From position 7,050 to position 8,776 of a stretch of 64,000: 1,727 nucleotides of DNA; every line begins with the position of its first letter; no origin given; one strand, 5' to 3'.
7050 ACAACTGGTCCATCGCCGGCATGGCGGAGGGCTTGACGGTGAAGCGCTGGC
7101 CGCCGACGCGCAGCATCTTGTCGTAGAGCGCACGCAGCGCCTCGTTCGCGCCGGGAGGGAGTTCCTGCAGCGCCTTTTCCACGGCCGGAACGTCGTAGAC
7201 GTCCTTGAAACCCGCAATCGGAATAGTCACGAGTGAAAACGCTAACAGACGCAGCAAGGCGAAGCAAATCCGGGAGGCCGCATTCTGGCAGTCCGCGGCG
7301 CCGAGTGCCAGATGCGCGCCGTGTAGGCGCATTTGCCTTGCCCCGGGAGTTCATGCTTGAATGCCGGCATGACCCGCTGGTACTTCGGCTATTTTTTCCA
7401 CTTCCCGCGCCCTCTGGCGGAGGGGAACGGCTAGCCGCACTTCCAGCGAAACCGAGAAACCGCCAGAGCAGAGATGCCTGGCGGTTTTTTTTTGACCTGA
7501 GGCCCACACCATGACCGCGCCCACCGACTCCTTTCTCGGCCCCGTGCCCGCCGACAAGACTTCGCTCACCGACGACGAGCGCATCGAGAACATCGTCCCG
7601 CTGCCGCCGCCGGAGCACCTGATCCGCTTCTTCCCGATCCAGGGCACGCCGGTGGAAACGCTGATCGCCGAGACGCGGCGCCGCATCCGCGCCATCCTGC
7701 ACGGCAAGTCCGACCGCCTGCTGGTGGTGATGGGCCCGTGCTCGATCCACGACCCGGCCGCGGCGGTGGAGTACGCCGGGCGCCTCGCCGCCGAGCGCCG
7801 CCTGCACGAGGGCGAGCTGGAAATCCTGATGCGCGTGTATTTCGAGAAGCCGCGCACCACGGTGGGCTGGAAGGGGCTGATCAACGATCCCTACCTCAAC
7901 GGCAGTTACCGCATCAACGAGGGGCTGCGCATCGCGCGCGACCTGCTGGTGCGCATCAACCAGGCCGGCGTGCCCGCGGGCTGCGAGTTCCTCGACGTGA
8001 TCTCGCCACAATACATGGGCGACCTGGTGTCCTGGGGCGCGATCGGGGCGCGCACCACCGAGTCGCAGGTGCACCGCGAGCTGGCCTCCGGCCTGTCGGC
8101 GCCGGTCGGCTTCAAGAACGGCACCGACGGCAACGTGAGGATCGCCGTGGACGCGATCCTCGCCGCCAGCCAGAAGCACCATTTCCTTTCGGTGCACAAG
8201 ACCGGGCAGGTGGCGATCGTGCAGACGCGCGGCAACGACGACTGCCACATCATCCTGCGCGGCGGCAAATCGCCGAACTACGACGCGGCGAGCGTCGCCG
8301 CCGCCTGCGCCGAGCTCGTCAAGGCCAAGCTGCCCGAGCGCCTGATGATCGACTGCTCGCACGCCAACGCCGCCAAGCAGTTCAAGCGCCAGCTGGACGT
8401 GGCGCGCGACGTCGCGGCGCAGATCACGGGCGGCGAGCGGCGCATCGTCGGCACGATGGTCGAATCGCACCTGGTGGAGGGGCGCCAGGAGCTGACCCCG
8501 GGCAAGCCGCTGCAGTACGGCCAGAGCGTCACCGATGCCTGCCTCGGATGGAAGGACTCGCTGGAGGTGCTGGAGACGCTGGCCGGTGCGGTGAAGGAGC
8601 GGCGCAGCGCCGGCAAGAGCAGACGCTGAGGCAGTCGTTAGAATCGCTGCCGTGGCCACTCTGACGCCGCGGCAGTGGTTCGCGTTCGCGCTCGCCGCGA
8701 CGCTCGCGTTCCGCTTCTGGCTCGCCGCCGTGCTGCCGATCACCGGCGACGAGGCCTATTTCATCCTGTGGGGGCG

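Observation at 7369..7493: Aromatic-amino-acid leader peptide and terminator upstream of DAHP synthase (candidate translational attenuator)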

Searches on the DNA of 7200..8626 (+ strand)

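Call 3: search_rna_families(source=window, start=7200, end=7560, threshold=evalue, max_evalue=10, show_alignments=3)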
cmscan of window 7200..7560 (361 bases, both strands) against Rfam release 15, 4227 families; matches with E-value up to 10: 2.
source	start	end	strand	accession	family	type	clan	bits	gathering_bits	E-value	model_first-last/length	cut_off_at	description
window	7351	7495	-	RF00516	ylbH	Cis-reg; leader;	-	17.4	50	0.17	1-122/122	no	ylbH leader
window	7404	7491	+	RF02552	RcsR1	Gene; sRNA;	-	13.9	60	2.7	1-96/96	no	RcsR1 sRNA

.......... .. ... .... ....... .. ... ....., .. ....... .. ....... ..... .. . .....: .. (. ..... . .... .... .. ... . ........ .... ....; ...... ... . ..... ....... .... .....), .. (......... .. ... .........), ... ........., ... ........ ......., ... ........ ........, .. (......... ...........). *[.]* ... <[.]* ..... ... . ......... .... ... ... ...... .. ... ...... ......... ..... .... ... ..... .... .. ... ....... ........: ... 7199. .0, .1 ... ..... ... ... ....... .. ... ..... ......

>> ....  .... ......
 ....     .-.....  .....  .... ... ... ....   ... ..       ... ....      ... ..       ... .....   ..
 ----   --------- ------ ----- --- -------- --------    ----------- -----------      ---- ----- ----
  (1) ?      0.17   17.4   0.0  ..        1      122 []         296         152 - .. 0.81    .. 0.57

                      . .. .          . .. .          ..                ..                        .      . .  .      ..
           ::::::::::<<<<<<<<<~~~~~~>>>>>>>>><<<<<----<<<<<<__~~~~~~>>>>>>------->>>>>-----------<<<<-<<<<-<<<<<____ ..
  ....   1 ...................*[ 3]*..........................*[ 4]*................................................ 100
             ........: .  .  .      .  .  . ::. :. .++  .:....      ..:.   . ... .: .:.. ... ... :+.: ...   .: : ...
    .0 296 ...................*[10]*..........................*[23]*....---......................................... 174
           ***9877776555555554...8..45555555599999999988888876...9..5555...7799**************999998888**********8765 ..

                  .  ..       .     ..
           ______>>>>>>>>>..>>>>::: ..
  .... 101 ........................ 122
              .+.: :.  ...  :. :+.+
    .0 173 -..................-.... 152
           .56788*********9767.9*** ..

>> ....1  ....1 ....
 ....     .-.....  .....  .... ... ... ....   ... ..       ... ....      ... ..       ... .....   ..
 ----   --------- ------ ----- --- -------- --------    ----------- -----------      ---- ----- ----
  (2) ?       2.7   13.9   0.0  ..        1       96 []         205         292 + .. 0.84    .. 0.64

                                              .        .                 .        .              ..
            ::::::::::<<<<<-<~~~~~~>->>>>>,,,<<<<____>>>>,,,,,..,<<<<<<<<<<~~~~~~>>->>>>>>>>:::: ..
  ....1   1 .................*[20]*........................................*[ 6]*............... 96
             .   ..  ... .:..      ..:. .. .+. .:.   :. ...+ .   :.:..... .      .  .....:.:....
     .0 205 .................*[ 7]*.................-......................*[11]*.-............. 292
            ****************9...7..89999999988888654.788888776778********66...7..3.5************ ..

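Call 57: build_rna_model(alignment_id=A3)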
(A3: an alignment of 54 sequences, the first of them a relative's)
Model R1 built from alignment A3 (54 sequences, 178 columns); structure: RNAalifold consensus.
model positions 135; base pairs 8; branch points 0; effective number of sequences 5.97; information 0.59 bits per position. Calibrated on 0.2 Mb of random sequence (short: E-values are rough).
structure used (alignment columns):
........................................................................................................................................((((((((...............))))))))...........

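Call 58: search_with_rna_model(model_id=R1, source=window, max_evalue=10, show_alignments=1)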
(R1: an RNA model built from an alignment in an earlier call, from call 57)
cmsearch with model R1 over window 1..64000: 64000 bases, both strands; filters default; matches with E-value up to 10: 2.
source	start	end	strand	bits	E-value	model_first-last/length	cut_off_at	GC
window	7369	7492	+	64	9.8e-15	1-135/135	no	0.58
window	7457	7486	-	15.6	0.022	106-130/135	no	0.6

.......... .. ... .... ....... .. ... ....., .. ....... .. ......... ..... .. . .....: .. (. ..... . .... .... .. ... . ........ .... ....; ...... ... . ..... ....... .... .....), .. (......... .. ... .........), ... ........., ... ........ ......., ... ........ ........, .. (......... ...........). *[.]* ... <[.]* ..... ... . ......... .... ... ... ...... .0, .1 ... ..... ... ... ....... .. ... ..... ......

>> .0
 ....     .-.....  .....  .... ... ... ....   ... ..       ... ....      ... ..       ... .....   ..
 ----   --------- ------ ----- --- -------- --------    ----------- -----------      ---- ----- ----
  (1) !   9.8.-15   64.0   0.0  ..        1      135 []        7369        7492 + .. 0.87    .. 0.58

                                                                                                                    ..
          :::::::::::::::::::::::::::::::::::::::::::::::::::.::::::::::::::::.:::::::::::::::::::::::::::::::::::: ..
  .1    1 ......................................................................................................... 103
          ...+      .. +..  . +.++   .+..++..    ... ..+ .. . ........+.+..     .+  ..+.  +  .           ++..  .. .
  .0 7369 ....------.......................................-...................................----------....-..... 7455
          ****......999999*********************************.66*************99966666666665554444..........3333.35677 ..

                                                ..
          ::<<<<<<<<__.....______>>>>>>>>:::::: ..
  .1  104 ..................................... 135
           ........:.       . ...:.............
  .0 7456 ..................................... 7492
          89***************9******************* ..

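Call 59: search_with_rna_model(model_id=R1, sources=[L012, L021, L023, L024, L028, L057, L060, L061, L062, L064, L065, L066, L067, L068, L069, L070, L071, L072, L073, L074, L075, L076, L077, L078, L079, L080], max_evalue=1)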
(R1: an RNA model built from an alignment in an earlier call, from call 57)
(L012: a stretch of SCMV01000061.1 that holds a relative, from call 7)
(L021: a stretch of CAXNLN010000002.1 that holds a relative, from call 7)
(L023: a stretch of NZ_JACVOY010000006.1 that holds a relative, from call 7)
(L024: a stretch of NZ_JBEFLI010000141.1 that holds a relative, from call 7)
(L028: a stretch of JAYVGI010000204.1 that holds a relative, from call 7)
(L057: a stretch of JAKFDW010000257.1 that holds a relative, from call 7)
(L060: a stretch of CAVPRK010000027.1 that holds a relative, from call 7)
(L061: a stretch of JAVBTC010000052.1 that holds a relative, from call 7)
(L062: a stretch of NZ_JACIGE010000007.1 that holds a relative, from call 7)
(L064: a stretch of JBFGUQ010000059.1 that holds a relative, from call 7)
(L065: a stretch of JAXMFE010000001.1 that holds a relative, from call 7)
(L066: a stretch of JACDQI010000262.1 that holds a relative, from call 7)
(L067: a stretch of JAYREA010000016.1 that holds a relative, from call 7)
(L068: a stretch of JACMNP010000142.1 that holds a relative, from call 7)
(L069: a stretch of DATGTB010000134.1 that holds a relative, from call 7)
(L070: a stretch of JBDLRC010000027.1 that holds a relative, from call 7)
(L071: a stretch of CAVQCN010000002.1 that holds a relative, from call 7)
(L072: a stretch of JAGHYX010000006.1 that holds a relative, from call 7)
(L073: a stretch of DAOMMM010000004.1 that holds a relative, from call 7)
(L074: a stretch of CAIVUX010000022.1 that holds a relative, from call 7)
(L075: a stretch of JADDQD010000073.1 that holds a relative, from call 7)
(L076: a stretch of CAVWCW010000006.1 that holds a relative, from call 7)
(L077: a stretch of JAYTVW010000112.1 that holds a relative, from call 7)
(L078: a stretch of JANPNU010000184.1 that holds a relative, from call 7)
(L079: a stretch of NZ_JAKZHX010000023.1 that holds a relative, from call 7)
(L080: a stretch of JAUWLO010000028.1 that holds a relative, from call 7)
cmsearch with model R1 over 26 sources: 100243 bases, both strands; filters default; matches with E-value up to 1: 11.
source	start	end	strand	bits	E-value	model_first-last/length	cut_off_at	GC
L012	1299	1423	+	77.6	5e-18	1-135/135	no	0.57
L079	894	1032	+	77.5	5.4e-18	1-135/135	no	0.42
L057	3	116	+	59.2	2.5e-13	20-135/135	no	0.44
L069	11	142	+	57.6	6.6e-13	1-135/135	no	0.48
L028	12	88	+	55.7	2e-12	55-135/135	no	0.52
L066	1376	1508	+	43.5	2.6e-09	1-135/135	no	0.55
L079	998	1120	-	30.8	4.6e-06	1-135/135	no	0.43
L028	59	87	-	24.1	0.00022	101-135/135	no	0.55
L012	1394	1417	-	18.8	0.0053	106-130/135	no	0.62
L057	83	115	-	12.2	0.24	101-135/135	no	0.55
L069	111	145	-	10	0.9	97-135/135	no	0.57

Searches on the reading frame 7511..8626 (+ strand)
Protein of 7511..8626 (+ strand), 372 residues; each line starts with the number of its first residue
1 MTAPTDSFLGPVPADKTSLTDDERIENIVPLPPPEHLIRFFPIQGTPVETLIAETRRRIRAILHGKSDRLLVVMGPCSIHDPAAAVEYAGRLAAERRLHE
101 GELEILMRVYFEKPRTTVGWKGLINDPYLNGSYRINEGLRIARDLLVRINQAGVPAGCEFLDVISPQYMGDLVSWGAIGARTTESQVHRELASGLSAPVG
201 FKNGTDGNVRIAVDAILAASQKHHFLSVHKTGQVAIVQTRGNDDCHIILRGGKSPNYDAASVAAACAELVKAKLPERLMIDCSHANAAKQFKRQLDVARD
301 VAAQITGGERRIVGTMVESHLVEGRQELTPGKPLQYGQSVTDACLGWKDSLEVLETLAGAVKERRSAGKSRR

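Call 7: find_related_loci(query=window:7511-8626:+, collection=genome_contigs, flank=1500)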
Query window:7511-8626:+ (372 aa) in genome_contigs; peptide patterns used: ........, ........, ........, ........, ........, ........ (x = any residue, [..] = any of these).
599 stretches matched a pattern (row limit reached: there are more); 598 encode a relative of the query (tblastn E <= 1e-3); the best 80 are kept; 80 distinct loci.
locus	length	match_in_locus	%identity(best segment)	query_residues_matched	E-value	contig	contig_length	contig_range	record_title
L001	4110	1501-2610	79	1-370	0e+0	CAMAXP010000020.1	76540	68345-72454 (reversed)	MAG: Bordetella parapertussis isolate MH-08apr19-17 genome assembly, contig: MH-08apr19-C670, whole genome shotgun seque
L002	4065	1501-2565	74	15-365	0e+0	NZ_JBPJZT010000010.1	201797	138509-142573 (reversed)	Variovorax sp. GT1P44 NODE_10_length_201797_cov_42.907720, whole genome shotgun sequence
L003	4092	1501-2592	72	4-365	0e+0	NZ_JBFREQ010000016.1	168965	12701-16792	Variovorax sp. M-6 SCAFFOLD_15, whole genome shotgun sequence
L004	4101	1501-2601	72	2-365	0e+0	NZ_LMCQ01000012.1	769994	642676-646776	Variovorax sp. Root318D1 contig_2, whole genome shotgun sequence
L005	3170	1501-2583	72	10-366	0e+0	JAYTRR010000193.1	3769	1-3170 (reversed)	MAG: Burkholderiales bacterium isolate GFS_4813 GFS_4813_192, whole genome shotgun sequence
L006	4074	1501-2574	72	13-366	1e-179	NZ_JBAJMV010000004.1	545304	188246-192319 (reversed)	Roseateles microcysteis strain MS17 contig4, whole genome shotgun sequence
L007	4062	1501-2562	72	13-362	5e-179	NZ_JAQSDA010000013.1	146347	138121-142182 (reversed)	MAG: Polaromonas sp. isolate U-2019 MAG005 NODE_25_length_146347_cov_24.609343, whole genome shotgun sequence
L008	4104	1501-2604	70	1-362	3e-178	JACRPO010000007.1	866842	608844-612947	MAG: Burkholderiales bacterium isolate NC_groundwater_1989_Pr3_S-0.65um_71_12 SR2-18-Sp65_coassembly_scaffold_71300, who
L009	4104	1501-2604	70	2-366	1e-177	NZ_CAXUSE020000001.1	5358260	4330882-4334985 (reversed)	Acidovorax sp. LjRoot129 LJR129c1, whole genome shotgun sequence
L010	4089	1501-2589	71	13-371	2e-177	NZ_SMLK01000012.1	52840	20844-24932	Ramlibacter humi strain 18x22-1 contig12, whole genome shotgun sequence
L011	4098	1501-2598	70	2-365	2e-177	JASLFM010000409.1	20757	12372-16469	MAG: Acidovorax sp. isolate SHSU.bins.332 k141_1478465, whole genome shotgun sequence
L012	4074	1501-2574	71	13-366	1e-176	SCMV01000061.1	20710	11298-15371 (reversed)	Comamonadaceae bacterium 2PF NODE_61_length_20710_cov_15.271884, whole genome shotgun sequence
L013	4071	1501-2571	71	13-365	7e-177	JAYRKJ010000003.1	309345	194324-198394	MAG: Burkholderiaceae bacterium isolate XM2_XAASGE1bin.12 NODE_34_length_309345_cov_4.766184, whole genome shotgun seque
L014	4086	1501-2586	71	11-368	1e-176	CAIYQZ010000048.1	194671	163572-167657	uncultured bacterium isolate ErkenSummer_bin-6677 genome assembly, contig: bin-6677:48/79, whole genome shotgun sequence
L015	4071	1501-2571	71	13-365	2e-176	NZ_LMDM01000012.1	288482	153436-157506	Rhizobacter sp. Root1238 contig_2, whole genome shotgun sequence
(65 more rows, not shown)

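Call 35: search_solved_structures(query=window:7511-8626:+, max_evalue=1e-20)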
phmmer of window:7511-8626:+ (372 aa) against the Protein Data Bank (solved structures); distinct sequences matched with E-value up to 1e-20: 21.
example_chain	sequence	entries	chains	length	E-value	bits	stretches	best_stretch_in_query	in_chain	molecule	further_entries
1n8f_A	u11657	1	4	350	1e-140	472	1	20-365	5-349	DAHP Synthetase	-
5cks_A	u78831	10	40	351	1.4e-140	471.5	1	20-365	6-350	Phospho-2-dehydro-3-deoxyheptonate aldolase, Phe-sensitive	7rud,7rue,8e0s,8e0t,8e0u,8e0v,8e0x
1gg1_A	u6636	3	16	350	1.4e-140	471.5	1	20-365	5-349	3-DEOXY-D-ARABINO-HEPTULOSONATE-7-PHOSPHATE SYNTHASE | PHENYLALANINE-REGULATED 3-DEOXY-D-ARABINO-HEPTULOSONATE-7-PHOSPHATE SYNTHASE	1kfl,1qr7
4hsn_A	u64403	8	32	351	1.1e-133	448.9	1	20-366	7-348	3-deoxy-D-arabino-heptulosonate 7-phosphate synthase | PHOSPHO-2-DEHYDRO-3-DEOXYHEPTONATE ALDOLASE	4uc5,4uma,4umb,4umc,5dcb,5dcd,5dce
5d02_A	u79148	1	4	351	2.9e-133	447.5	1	20-366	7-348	Phospho-2-dehydro-3-deoxyheptonate aldolase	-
5d03_A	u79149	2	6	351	4e-133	447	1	20-366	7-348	Phospho-2-dehydro-3-deoxyheptonate aldolase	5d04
4hso_A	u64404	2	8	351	4e-133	447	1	20-366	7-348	3-deoxy-D-arabino-heptulosonate 7-phosphate synthase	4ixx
4ucg_A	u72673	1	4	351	7.5e-133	446.1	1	20-366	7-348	PHOSPHO-2-DEHYDRO-3-DEOXYHEPTONATE ALDOLASE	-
5czt_A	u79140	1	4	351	7.6e-133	446.1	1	20-366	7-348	Phospho-2-dehydro-3-deoxyheptonate aldolase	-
5cz0_A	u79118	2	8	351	7.6e-133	446.1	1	20-366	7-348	Phospho-2-dehydro-3-deoxyheptonate aldolase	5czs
5d05_A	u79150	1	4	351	7.6e-133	446.1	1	20-366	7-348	Phospho-2-dehydro-3-deoxyheptonate aldolase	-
5d09_A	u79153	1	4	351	1.5e-132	445.1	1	20-366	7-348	Phospho-2-dehydro-3-deoxyheptonate aldolase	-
9j7h_A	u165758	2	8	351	2.5e-132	444.4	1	20-366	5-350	Phospho-2-dehydro-3-deoxyheptonate aldolase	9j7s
6u8j_A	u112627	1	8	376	4e-116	391.1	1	18-366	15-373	Phospho-2-dehydro-3-deoxyheptonate aldolase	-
3tqk_A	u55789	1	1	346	5.5e-112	377.5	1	31-365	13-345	Phospho-2-dehydro-3-deoxyheptonate aldolase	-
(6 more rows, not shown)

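Call 47: search_protein_families(library=pfam, proteins=[window:7511-8626:+], max_evalue=0.001)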
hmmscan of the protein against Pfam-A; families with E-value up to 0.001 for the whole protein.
window:7511-8626:+ (372 aa): 1 family
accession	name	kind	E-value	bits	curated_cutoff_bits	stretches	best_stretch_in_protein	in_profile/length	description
PF00793.26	DAHP_synth_1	-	4.6e-93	311.5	25.5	1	61-353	9-268/270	DAHP synthetase I family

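Call 55: search_solved_structures(query=window:7511-8626:+, max_evalue=1e-100, show_alignments=1)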
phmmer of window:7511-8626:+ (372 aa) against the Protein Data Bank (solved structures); distinct sequences matched with E-value up to 1e-100: 21.
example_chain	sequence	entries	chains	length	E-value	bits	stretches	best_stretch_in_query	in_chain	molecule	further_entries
1n8f_A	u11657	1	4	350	1e-140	472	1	20-365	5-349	DAHP Synthetase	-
5cks_A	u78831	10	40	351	1.4e-140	471.5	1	20-365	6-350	Phospho-2-dehydro-3-deoxyheptonate aldolase, Phe-sensitive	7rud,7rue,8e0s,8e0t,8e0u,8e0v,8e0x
1gg1_A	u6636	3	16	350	1.4e-140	471.5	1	20-365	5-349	3-DEOXY-D-ARABINO-HEPTULOSONATE-7-PHOSPHATE SYNTHASE | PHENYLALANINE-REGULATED 3-DEOXY-D-ARABINO-HEPTULOSONATE-7-PHOSPHATE SYNTHASE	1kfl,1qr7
4hsn_A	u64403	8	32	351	1.1e-133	448.9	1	20-366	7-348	3-deoxy-D-arabino-heptulosonate 7-phosphate synthase | PHOSPHO-2-DEHYDRO-3-DEOXYHEPTONATE ALDOLASE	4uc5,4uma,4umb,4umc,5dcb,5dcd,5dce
5d02_A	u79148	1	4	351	2.9e-133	447.5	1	20-366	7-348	Phospho-2-dehydro-3-deoxyheptonate aldolase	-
5d03_A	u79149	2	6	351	4e-133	447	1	20-366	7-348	Phospho-2-dehydro-3-deoxyheptonate aldolase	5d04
4hso_A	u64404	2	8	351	4e-133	447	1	20-366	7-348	3-deoxy-D-arabino-heptulosonate 7-phosphate synthase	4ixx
4ucg_A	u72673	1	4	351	7.5e-133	446.1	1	20-366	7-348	PHOSPHO-2-DEHYDRO-3-DEOXYHEPTONATE ALDOLASE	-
5czt_A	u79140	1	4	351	7.6e-133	446.1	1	20-366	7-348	Phospho-2-dehydro-3-deoxyheptonate aldolase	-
5cz0_A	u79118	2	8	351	7.6e-133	446.1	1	20-366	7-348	Phospho-2-dehydro-3-deoxyheptonate aldolase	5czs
5d05_A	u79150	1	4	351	7.6e-133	446.1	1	20-366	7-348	Phospho-2-dehydro-3-deoxyheptonate aldolase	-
5d09_A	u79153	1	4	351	1.5e-132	445.1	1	20-366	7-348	Phospho-2-dehydro-3-deoxyheptonate aldolase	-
9j7h_A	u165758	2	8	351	2.5e-132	444.4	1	20-366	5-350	Phospho-2-dehydro-3-deoxyheptonate aldolase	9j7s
6u8j_A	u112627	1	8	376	4e-116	391.1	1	18-366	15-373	Phospho-2-dehydro-3-deoxyheptonate aldolase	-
3tqk_A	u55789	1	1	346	5.5e-112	377.5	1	31-365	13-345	Phospho-2-dehydro-3-deoxyheptonate aldolase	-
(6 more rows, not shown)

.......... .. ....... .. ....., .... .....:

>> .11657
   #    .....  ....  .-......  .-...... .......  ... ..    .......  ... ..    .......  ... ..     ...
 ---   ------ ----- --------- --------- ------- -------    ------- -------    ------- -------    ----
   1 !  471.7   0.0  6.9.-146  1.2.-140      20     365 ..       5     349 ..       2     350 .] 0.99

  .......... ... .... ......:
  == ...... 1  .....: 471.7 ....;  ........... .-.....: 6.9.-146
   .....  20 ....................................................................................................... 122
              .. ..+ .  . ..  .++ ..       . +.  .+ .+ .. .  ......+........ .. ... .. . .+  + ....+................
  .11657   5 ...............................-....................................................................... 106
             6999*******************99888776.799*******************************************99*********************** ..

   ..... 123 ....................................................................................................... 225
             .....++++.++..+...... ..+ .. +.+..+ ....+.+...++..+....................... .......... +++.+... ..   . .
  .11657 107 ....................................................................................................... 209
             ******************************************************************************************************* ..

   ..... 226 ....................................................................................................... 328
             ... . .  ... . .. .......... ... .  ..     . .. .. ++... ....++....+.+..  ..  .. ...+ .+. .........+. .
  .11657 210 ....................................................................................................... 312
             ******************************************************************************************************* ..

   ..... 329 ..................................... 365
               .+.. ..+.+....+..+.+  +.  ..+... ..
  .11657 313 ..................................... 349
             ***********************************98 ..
